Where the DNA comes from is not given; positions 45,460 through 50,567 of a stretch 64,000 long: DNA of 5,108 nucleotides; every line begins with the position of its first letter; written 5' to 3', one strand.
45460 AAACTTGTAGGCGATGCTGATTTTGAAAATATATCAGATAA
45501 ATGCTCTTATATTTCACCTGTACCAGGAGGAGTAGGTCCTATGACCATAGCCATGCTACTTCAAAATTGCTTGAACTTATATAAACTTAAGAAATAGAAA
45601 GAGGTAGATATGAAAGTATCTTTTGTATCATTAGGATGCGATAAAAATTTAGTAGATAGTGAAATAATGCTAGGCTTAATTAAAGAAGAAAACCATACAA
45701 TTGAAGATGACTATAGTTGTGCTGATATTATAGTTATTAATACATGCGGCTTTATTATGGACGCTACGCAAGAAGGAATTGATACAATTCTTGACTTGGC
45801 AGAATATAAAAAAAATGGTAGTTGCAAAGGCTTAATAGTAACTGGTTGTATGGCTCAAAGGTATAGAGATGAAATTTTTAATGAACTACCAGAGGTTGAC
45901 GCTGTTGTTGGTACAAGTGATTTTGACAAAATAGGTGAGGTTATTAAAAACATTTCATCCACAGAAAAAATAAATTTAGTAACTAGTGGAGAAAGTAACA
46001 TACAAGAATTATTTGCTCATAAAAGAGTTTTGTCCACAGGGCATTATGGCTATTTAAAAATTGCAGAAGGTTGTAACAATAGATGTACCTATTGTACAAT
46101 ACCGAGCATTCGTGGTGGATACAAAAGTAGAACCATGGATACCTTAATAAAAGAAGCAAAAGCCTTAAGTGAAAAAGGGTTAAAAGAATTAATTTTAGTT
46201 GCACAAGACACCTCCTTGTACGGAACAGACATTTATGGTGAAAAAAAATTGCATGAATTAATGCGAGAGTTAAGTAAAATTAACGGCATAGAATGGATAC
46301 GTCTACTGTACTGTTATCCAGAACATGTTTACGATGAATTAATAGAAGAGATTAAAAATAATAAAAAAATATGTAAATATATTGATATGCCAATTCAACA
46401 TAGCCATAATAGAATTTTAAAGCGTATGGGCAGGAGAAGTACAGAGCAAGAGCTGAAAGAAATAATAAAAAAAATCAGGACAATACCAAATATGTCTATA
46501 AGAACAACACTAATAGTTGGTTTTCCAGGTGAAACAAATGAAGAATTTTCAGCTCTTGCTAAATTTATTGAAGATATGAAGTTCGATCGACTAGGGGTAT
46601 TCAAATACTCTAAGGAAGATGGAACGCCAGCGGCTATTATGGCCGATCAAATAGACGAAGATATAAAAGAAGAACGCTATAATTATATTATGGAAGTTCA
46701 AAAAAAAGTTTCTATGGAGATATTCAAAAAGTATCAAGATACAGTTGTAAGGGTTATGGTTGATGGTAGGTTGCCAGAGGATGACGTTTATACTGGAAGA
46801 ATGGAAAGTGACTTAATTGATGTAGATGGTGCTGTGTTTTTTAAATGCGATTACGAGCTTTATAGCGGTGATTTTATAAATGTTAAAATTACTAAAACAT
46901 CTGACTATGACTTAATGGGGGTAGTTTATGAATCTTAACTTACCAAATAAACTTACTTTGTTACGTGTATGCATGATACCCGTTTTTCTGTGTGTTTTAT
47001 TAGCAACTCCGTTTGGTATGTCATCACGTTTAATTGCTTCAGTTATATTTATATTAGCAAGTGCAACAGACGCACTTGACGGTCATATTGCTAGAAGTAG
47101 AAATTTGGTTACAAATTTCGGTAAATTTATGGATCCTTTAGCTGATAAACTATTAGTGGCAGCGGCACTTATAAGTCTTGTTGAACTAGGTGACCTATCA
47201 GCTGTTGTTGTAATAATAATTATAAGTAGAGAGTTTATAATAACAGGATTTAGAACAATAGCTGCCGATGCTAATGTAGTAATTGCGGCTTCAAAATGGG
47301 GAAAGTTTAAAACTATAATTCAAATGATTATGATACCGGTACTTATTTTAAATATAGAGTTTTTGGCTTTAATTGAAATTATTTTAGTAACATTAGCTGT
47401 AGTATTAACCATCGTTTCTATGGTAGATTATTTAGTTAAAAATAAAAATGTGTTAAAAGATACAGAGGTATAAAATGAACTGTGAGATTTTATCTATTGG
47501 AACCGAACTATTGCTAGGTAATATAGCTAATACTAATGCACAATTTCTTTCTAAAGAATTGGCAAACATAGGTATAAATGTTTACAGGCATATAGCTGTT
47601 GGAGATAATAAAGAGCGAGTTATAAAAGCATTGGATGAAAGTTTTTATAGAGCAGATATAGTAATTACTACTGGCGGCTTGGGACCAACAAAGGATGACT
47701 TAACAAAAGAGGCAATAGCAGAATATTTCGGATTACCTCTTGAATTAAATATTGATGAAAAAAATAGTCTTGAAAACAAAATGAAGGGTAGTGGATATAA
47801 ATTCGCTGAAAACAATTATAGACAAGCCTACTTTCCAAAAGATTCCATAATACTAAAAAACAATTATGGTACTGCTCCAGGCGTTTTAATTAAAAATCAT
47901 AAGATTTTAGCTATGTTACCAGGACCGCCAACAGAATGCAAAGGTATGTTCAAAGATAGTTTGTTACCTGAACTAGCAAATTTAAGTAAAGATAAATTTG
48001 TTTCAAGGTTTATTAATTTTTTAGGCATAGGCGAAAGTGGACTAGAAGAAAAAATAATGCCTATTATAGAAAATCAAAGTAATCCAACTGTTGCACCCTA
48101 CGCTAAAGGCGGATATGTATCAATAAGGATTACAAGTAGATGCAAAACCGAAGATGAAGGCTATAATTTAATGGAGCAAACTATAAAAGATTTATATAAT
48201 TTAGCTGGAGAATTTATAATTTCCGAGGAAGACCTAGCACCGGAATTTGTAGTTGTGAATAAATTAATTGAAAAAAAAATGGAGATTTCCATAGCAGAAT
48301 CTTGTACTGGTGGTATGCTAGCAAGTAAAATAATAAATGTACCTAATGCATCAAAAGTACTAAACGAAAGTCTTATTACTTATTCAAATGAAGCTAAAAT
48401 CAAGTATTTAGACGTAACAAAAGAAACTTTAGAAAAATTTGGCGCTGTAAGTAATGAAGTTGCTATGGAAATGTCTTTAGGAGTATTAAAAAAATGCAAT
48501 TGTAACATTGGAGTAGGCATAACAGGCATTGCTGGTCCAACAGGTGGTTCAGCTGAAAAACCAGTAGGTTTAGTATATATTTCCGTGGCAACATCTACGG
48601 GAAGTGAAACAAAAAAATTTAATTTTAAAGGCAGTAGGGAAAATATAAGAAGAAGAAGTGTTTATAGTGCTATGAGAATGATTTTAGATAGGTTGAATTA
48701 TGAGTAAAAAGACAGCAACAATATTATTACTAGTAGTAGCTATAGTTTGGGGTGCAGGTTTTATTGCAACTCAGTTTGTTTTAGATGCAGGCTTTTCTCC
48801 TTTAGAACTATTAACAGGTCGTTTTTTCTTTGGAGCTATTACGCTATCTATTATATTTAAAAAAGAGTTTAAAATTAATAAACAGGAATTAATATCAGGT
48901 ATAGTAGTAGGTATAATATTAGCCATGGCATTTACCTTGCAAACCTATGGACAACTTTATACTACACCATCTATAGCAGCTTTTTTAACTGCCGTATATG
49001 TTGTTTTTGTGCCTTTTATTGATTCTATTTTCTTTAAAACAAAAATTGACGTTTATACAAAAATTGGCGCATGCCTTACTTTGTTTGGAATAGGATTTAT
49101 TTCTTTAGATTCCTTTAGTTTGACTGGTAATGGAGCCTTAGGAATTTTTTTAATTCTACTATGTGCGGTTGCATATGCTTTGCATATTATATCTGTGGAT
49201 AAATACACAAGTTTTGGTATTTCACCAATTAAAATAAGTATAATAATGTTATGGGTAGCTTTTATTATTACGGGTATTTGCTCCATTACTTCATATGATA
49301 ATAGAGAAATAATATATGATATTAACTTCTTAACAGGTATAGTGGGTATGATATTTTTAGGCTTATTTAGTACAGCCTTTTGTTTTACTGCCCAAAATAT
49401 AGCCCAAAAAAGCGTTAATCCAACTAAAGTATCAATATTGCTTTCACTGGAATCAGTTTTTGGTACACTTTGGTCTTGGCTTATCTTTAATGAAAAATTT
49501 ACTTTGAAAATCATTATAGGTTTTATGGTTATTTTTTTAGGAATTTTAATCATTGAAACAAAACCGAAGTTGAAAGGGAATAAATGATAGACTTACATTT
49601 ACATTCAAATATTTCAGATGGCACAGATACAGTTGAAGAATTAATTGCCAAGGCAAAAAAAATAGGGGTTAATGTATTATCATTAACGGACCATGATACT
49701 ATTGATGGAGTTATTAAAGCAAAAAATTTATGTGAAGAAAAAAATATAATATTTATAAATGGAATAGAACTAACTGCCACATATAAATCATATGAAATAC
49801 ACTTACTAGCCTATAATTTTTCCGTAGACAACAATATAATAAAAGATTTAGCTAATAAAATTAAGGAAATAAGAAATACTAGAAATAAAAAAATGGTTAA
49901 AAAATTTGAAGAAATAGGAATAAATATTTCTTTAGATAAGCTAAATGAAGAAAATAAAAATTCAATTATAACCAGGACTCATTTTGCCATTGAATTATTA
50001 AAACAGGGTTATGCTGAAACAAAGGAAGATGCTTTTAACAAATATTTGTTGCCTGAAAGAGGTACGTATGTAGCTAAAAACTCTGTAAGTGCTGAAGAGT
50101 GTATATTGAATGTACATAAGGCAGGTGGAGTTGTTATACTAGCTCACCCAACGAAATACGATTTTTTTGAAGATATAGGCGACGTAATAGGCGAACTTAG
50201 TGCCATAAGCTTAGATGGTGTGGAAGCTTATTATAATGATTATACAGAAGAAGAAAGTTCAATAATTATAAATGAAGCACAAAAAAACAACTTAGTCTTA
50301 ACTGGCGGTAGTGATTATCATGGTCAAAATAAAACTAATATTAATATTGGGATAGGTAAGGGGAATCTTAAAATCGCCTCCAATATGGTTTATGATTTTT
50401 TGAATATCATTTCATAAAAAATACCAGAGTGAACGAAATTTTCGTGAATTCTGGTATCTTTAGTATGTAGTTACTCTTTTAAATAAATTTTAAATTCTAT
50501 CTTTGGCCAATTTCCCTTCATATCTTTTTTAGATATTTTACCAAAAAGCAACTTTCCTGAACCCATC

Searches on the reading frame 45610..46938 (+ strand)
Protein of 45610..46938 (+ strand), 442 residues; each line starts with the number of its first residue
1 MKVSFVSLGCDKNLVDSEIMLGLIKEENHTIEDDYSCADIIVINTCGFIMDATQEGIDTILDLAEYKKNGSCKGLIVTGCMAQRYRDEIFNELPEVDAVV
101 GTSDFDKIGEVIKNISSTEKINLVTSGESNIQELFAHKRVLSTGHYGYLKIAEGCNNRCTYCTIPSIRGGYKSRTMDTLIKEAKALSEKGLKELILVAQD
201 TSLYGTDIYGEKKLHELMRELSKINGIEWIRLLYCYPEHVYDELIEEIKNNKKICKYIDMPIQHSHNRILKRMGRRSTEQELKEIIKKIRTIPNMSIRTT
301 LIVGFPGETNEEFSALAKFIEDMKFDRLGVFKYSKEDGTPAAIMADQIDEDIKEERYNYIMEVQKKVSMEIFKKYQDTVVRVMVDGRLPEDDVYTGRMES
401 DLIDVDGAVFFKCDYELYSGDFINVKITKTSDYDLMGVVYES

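Call 59: search_protein_families(library=pfam, proteins=[window:45610-46938:+], max_evalue=0.00001)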
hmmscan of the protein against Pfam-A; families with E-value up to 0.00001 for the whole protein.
window:45610-46938:+ (442 aa): 3 families
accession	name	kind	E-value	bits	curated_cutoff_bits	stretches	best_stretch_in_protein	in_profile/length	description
PF04055.27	Radical_SAM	-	1.8e-27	97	29.5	1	151-320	3-166/166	Radical SAM superfamily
PF00919.26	UPF0004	-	9.1e-27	93.4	27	1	2-101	1-98/98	Uncharacterized protein family UPF0004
PF18693.7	TRAM_2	-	8.6e-14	51.9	27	1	379-439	4-62/63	TRAM domain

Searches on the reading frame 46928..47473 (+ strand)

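Call 59: search_protein_families(library=pfam, proteins=[window:46928-47473:+], max_evalue=0.00001)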
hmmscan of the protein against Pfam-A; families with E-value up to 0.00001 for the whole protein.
window:46928-47473:+ (181 aa): 1 family
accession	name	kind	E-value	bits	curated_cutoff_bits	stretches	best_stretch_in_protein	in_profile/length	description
PF01066.26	CDP-OH_P_transf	-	2.3e-47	161.6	22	1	3-163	1-152/152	CDP-alcohol phosphatidyltransferase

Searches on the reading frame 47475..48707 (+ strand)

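Call 59: search_protein_families(library=pfam, proteins=[window:47475-48707:+], max_evalue=0.00001)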
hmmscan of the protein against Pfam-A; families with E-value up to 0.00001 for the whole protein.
window:47475-48707:+ (410 aa): 3 families
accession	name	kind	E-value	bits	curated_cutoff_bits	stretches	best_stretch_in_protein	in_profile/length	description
PF02464.23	CinA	-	4e-53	179.6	23.5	1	259-406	7-154/155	Competence-damaged protein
PF00994.29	MoCF_biosynth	-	8.3e-36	123.3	26.6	1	4-168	1-143/144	Probable molybdopterin binding domain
PF18146.6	CinA_KH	-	1.1e-17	64.3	27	1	177-248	1-71/73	Damage-inducible protein CinA KH domain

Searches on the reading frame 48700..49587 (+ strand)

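Call 59: search_protein_families(library=pfam, proteins=[window:48700-49587:+], max_evalue=0.00001)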
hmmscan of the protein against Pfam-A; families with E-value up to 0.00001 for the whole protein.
window:48700-49587:+ (295 aa): 1 family
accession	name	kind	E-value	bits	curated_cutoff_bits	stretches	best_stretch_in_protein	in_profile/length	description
PF00892.27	EamA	-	4e-37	127.9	28.2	2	147-285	2-133/135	EamA-like transporter family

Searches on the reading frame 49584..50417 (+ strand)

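Call 59: search_protein_families(library=pfam, proteins=[window:49584-50417:+], max_evalue=0.00001)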
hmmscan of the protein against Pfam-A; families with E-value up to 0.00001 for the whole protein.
window:49584-50417:+ (277 aa): 1 family
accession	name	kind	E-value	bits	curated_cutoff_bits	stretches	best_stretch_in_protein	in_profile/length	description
PF02811.25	PHP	-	8.7e-14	52.6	26.4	1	3-95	1-98/164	PHP domain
